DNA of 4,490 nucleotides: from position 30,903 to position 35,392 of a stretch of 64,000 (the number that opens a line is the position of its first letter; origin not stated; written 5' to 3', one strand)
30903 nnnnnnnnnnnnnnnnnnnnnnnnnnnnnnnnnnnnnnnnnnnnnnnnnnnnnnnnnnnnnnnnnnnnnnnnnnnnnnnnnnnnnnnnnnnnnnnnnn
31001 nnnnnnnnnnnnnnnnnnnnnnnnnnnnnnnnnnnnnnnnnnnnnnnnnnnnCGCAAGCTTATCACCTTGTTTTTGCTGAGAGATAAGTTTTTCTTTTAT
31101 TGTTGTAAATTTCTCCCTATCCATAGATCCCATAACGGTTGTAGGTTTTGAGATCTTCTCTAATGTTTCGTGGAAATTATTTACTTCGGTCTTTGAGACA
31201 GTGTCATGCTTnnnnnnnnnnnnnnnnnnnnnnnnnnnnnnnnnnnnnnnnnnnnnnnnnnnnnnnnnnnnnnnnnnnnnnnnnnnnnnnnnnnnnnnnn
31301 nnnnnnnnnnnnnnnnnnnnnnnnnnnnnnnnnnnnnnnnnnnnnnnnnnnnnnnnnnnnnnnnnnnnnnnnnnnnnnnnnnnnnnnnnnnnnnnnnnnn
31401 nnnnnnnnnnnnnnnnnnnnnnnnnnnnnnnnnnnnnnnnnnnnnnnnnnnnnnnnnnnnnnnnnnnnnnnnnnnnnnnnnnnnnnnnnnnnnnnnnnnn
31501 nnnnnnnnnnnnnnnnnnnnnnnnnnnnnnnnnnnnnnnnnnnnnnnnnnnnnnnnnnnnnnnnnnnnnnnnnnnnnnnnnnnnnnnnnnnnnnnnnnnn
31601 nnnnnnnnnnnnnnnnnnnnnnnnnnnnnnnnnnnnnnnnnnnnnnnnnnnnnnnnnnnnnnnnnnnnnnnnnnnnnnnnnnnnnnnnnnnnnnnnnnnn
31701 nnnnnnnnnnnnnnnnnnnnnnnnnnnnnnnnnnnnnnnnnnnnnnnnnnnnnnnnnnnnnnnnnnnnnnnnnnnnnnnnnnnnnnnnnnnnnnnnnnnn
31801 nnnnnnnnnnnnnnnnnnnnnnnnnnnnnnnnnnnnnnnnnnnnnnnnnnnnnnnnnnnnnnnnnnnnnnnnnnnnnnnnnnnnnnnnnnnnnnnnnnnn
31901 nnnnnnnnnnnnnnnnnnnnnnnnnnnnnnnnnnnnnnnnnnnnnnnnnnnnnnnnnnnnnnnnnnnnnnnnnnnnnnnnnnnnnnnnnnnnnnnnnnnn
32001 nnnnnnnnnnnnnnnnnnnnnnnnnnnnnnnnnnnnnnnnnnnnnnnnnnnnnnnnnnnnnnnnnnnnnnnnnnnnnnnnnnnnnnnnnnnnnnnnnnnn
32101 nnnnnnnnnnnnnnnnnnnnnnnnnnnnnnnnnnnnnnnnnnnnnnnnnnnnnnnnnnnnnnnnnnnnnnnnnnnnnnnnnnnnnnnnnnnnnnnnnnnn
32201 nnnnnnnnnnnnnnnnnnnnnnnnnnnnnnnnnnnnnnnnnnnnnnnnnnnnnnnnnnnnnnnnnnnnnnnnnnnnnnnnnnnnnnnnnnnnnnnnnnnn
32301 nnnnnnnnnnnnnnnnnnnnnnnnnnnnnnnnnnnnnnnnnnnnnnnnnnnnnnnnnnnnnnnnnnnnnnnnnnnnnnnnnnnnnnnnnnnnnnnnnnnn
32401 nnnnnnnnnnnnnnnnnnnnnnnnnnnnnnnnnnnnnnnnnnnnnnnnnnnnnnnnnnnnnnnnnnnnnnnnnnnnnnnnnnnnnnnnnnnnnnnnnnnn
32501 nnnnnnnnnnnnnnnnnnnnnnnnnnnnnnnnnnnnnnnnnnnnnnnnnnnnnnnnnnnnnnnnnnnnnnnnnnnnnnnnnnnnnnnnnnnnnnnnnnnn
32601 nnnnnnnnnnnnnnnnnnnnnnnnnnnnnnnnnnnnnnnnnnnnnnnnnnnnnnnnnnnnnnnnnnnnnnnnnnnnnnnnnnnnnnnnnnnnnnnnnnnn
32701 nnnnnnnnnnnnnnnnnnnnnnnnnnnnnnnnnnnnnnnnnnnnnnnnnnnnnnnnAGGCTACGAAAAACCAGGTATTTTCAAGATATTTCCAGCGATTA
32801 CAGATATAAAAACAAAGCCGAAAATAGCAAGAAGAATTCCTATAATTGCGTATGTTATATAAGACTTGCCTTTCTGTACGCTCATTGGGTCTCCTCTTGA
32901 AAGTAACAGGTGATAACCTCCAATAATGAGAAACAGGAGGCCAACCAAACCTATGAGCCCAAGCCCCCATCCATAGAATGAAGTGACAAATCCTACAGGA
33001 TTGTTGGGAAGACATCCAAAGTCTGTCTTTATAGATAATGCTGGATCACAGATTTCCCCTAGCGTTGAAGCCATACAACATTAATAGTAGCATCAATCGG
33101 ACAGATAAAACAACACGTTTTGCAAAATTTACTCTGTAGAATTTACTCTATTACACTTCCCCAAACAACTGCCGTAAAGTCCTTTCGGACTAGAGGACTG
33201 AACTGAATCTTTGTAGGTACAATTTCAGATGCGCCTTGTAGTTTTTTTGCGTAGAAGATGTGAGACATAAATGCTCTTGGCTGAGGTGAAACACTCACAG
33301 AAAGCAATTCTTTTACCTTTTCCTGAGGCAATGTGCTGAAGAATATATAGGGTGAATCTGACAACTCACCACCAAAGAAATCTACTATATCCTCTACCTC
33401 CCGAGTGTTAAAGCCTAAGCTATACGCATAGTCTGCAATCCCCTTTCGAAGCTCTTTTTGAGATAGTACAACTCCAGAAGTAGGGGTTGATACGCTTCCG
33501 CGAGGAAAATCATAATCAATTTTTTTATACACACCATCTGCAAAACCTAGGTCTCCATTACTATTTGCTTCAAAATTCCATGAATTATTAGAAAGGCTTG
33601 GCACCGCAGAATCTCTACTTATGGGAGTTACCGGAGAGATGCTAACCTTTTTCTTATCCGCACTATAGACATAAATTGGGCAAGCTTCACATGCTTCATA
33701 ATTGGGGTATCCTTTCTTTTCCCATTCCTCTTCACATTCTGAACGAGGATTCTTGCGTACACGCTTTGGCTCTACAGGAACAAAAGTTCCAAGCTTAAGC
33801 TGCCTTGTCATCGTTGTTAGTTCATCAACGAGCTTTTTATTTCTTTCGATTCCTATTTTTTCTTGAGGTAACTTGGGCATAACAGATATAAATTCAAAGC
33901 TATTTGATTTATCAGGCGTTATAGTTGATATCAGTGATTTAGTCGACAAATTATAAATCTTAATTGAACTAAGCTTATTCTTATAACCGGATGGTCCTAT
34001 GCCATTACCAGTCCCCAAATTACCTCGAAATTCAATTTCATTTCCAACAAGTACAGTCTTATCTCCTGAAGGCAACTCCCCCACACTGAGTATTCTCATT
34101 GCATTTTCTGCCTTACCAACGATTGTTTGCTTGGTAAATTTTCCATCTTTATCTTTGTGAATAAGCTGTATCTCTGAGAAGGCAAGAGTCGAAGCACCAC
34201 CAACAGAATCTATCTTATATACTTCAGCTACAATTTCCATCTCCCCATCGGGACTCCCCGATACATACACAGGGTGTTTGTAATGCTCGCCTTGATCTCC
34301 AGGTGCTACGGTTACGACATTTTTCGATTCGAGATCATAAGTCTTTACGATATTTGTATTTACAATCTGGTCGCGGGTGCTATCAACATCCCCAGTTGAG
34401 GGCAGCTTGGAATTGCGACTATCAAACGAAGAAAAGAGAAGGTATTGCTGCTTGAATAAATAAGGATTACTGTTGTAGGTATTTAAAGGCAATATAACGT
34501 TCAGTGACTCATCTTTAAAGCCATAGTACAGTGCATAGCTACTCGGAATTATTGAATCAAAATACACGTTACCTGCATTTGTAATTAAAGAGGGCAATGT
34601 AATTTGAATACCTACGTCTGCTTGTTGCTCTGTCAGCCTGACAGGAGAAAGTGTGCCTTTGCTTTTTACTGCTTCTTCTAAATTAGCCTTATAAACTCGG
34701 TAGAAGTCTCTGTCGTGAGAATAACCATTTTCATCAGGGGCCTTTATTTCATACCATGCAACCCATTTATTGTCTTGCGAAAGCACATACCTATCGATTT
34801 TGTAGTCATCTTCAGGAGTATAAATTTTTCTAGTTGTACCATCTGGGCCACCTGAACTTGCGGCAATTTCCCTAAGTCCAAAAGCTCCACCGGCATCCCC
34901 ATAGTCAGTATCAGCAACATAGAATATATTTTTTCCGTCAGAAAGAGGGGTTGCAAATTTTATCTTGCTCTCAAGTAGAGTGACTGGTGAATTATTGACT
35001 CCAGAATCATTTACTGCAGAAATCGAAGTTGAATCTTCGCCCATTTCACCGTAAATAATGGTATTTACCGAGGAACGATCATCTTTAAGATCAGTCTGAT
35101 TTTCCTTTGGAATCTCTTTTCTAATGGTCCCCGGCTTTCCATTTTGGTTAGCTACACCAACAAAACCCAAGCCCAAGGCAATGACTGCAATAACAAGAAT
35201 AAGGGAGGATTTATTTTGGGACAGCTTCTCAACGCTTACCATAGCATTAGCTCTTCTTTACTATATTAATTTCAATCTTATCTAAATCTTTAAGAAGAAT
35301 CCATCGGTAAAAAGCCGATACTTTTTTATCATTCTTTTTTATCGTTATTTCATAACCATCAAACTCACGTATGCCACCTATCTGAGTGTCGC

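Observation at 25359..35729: Seven-gene envelope module (His-rich membrane protein, 699-aa secreted protein, VirB2-like miniprotein, VirB6-like polytopic protein, Clp unfoldase, free prodomain, S8 subtilase) inserted inside the hrcA-grpE-dnaK ... dnaJ heat-shock string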

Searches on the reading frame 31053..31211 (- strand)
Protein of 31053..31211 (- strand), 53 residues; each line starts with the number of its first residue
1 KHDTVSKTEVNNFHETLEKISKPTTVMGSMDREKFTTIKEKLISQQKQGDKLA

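Call 76: search_protein_representatives(alignment_id=A3)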
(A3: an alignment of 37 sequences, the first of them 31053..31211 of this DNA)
Query: 37 sequences, 53 profile positions. Proteins with E-value up to 0.001 (for the whole library): 168; up to 1e-10: 109; up to 1e-30: 55. The best 150 are listed.
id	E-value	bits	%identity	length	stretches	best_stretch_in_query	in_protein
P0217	5.1e-222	733.9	-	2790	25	1-53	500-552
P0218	5.1e-127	429.7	-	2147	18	1-53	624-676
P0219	6.7e-122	413.4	-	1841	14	1-53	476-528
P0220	1.1e-109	374.3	-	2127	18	1-53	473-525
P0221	2.4e-107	366.8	-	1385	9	3-53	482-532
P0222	7.7e-87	301.1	-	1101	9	15-53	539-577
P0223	8.0e-85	294.6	-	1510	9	2-53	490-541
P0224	2.6e-81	283.4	-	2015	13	1-53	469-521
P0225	1.5e-73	258.6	-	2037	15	1-53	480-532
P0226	5.3e-72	253.6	-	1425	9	1-53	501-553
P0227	2.5e-71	251.4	-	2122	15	2-53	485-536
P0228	2.6e-70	248.2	-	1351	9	2-53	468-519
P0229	2.8e-70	248.1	-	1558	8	1-53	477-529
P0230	7.2e-69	243.6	-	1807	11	4-53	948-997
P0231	1.4e-66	236.2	-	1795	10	4-53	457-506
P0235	4.5e-63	225.0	-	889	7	6-53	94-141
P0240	8.7e-55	198.5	-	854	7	11-53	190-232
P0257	4.3e-40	151.4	-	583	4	1-53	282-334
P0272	3.8e-29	116.4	-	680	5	2-53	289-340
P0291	2.6e-20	88.1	-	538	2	5-53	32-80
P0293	1.9e-18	82.1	-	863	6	12-53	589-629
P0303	2.8e-15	71.9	-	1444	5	12-52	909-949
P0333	1.7e-08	50.3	-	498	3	6-53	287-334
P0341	5.7e-08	48.5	-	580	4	21-53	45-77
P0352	3.8e-06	42.7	-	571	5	2-47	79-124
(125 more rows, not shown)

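Call 78: search_protein_families(library=pfam, proteins=[P0235, P0240, P0293, P0272, P0257, P0341, P0352, P0291, P0333, P0303], max_evalue=0.001)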
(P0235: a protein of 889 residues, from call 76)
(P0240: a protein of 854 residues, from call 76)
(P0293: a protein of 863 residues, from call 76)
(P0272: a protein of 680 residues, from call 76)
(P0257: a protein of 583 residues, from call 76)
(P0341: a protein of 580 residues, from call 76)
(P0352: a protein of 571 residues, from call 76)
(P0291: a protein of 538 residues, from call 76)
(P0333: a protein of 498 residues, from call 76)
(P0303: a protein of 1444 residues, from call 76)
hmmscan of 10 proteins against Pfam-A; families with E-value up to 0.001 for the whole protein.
P0235 (889 aa): 1 family
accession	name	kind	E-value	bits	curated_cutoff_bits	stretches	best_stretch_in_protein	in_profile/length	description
PF09812.14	MRP-L28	-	8.2e-05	23.3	28.4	1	156-293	13-144/157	Mitochondrial ribosomal protein L28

P0240 (854 aa): 0 families

P0293 (863 aa): 0 families

P0272 (680 aa): 0 families

P0257 (583 aa): 0 families

P0341 (580 aa): 0 families

P0352 (571 aa): 0 families

P0291 (538 aa): 0 families

P0333 (498 aa): 1 family
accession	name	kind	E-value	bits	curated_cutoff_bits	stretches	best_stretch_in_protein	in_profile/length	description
PF24225.1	DUF7441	-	0.00033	21.1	27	0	361-379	31-49/68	Domain of unknown function (DUF7441)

P0303 (1444 aa): 18 families
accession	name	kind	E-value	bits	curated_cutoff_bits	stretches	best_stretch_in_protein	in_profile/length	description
PF07724.20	AAA_2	-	8.4e-69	231.3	27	1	620-796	1-166/166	AAA domain (Cdc48 subfamily)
PF17871.7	AAA_lid_9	-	2.7e-25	88.7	22.8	1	482-551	1-70/104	AAA lid domain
PF10431.15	ClpB_D2-small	-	3.5e-24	85.1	21.9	1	802-882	1-81/81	C-terminal, D2-small domain, of ClpB protein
PF00004.35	AAA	-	2.6e-23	83.3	21.2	2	344-457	2-111/131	ATPase family associated with various cellular activities (AAA)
PF07728.20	AAA_5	-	7.3e-20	71.8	22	1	625-754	2-132/139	AAA domain (dynein-related subfamily)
PF13401.12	AAA_22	-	1.9e-11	44.8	27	1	338-436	3-101/130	AAA domain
PF13191.12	AAA_16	-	6.6e-09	36.9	32.6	1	321-423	2-143/167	AAA ATPase domain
PF05621.17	TniB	-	9.3e-08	32.2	22.4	1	341-478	36-184/189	Bacterial TniB protein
PF13173.12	AAA_14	-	2.3e-07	31.3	27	0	344-426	6-76/129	AAA domain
PF00158.32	Sigma54_activat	-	7.8e-07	29.4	20.2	0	623-743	23-142/168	Sigma-54 interaction domain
PF02861.25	Clp_N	-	3.7e-06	27.4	20.7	1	172-218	2-50/53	Clp amino terminal domain, pathogenicity island component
PF05729.18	NACHT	-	1.3e-05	25.6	26.7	0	344-385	4-44/167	NACHT domain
PF01695.23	IstB_IS21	-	1.8e-05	24.8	24.1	0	326-405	78-153/238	IstB-like ATP binding protein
PF01637.24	ATPase_2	-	2e-05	25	33.2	0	324-411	4-85/225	ATPase domain predominantly from Archaea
PF13238.12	AAA_18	-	2.7e-05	25.1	29.4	0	628-666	4-44/128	AAA domain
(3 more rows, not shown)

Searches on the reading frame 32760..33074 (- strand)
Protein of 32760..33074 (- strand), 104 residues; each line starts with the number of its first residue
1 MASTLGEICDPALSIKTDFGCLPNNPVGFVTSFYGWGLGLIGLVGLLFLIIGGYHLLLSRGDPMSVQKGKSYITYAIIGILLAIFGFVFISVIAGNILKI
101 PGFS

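Call 4: search_protein_families(library=pfam, proteins=[window:32760-33074:-], max_evalue=0.1)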
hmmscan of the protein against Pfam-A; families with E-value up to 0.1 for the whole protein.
window:32760-33074:- (104 aa): 1 family
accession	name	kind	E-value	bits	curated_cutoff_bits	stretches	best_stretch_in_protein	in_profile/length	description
PF18895.5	T4SS_pilin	-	6.9e-06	26.5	26.6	1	33-89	12-67/71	Type IV secretion system pilin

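Call 5: search_protein_families(library=ncbifam, proteins=[window:32760-33074:-], max_evalue=0.1)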
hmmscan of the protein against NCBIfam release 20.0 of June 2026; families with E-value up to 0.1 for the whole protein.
window:32760-33074:- (104 aa): 2 families
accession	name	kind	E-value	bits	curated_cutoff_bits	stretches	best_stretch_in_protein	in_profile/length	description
NF045849.1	ICE_MMCAP2_0565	equivalog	3.1e-10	39.6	40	1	27-97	10-80/80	Mbov_0395 family pilin-like conjugal transfer protein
TIGR02210.1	rodA_shape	equivalog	0.0029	16.8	336.7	1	17-91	244-314/357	rod shape-determining protein RodA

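Call 95: search_protein_families(library=padloc, proteins=[window:32760-33074:-], max_evalue=0.001)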
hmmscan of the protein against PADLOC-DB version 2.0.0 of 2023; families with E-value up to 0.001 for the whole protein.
window:32760-33074:- (104 aa): 0 families

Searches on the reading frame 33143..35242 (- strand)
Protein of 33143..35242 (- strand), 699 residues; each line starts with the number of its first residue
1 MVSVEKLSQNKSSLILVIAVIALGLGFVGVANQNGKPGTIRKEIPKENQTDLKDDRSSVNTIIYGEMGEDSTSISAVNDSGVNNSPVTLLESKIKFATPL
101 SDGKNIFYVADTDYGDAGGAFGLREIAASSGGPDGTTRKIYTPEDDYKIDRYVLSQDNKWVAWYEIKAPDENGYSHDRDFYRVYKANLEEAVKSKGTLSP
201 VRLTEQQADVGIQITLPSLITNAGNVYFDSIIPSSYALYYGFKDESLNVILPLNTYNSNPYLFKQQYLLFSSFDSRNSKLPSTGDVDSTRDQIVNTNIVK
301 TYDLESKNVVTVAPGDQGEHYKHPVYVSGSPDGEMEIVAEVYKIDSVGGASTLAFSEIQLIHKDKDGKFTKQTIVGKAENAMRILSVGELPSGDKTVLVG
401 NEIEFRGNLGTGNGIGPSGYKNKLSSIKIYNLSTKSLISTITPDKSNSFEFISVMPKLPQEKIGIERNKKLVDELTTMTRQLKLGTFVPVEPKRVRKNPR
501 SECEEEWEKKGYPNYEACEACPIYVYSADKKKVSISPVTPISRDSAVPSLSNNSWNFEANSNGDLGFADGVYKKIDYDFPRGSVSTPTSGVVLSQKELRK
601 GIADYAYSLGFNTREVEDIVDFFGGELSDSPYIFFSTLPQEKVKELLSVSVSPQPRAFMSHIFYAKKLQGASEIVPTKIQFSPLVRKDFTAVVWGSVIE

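Call 4: search_protein_families(library=pfam, proteins=[window:33143-35242:-], max_evalue=0.1)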
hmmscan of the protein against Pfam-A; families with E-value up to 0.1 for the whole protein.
window:33143-35242:- (699 aa): 0 families

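Call 5: search_protein_families(library=ncbifam, proteins=[window:33143-35242:-], max_evalue=0.1)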
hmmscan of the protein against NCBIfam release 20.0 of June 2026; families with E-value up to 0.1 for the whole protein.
window:33143-35242:- (699 aa): 0 families

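Call 41: find_homologous_proteins(query=window:33143-35242:-)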
Query window:33143-35242:- (699 aa): 23 proteins with E <= 0.001 among 8000 candidates.
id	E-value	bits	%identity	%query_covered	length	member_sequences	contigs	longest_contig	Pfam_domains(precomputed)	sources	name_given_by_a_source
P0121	0.0e+0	1563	100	100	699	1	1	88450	-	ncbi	-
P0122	0.0e+0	1258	79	100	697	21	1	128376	-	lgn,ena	-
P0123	0.0e+0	1108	67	100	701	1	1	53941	-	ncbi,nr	ncbi:MAG: hypothetical protein Q7T54_05620 [Candidatus Levybacteria bacterium]|nr:hypothetical prote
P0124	0.0e+0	1076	67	100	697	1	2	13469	-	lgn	-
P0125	0.0e+0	1057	66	100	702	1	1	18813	-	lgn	-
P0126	0.0e+0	1051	66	100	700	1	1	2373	-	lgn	-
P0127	0.0e+0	1050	65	100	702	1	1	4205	-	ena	-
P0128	0.0e+0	1048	66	100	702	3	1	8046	-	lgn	-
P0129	7.0e-263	892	60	94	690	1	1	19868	-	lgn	-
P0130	1.7e-250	851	56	98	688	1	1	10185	-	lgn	-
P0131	5.7e-216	737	50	98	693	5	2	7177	-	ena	-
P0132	1.8e-215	735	49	99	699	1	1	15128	-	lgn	-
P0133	7.2e-211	720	49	95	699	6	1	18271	-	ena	-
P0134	4.0e-207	708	49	99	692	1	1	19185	-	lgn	-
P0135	7.5e-202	690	47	96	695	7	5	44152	-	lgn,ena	-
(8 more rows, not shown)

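Call 44: find_encoding_contigs(protein=P0121, flank=10000, max_places=2)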
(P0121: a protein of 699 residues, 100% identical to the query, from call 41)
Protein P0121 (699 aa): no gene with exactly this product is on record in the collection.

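Call 51: predict_structure(alignment_id=A2)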
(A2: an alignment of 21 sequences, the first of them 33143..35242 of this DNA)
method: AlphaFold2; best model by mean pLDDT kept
length: 699 residues; sequences in the alignment: 21
mean_pLDDT: 81.7   pTM: 0.63
mean pLDDT of the five models: 81.7, 81.1, 79.9, 78.2, 77.7
residues with pLDDT >= 90: 326; 70-90: 255; 50-70: 40; < 50: 78
segments of 3 or more residues with pLDDT < 50: 1-39, 412-418, 478-502, 513-517
pLDDT, mean of each block of 10 residues (from residue 1): 29 38 30 34 83 91 86 92 92 90 92 85 83 74 94 91 92 82 95 87 93 90 94 81 95 87 93 87 62 85 95 94 93 95 82 91 96 90 91 94 79 47 90 94 80 89 90 64 33 43 56 51 89 90 81 91 86 82 78 90 91 88 85 92 86 93 90 85 87 88
secondary structure, 60 per line:
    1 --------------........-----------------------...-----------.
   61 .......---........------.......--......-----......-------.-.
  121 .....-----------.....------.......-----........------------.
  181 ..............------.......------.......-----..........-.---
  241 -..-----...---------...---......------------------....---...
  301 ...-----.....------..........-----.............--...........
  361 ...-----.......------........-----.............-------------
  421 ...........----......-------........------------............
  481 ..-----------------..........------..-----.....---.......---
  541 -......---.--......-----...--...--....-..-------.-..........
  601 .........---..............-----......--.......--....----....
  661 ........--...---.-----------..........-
elements in order (helices of 4 or more, strands of 3 or more residues): H15-22 E60-67 E71-78 E85-91 E94-99 E105-110 E120-125 E137-141 E148-154 E160-167 E180-187 H188-194 E201-207 E214-220 E226-232 E249-251 E261-263 E267-272 H291-294 E298-303 E309-313 E320-329 E335-347 E350-363 E369-375 E382-389 E395-407 E421-431 E436-441 E449-456 H469-482 H500-509 E523-527 E531-537 E542-547 E554-559 E565-567 E570-572 E575-578 E591-594 H595-609 H613-626 E632-637 H640-646 E649-652 E657-668 E689-698

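Call 95: search_protein_families(library=padloc, proteins=[window:33143-35242:-], max_evalue=0.001)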
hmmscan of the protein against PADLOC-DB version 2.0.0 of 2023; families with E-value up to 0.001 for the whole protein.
window:33143-35242:- (699 aa): 0 families

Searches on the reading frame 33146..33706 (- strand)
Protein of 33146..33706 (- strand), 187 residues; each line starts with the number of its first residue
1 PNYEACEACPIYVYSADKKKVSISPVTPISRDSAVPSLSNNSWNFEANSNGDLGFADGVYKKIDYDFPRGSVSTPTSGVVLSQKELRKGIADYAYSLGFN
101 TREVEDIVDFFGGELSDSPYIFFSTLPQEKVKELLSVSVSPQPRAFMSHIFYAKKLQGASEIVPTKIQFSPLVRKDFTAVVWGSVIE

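Call 92: search_solved_structures(query=A4, max_evalue=1)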
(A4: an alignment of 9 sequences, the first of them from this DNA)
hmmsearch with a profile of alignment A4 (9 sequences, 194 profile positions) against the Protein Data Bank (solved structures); distinct sequences matched with E-value up to 1: 2.
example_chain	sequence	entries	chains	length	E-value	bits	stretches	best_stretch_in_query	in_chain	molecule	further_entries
1y66_A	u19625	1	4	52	0.35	14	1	68-110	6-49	engrailed homeodomain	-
7kpq_A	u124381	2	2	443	0.52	13.5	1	75-111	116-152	FAD-dependent monooxygenase CtdE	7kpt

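Call 93: search_protein_families(library=pfam, alignment_id=A4, max_evalue=1)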
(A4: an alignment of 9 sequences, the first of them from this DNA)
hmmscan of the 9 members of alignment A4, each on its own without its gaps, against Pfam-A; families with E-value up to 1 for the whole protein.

A. member 1, seq(187 aa): 0 families

B. families by the number of members that match (of 9 scanned): 2 families
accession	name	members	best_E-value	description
PF03270.18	DUF269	1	0.17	Protein of unknown function, DUF269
PF03385.23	STELLO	1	0.19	STELLO glycosyltransferases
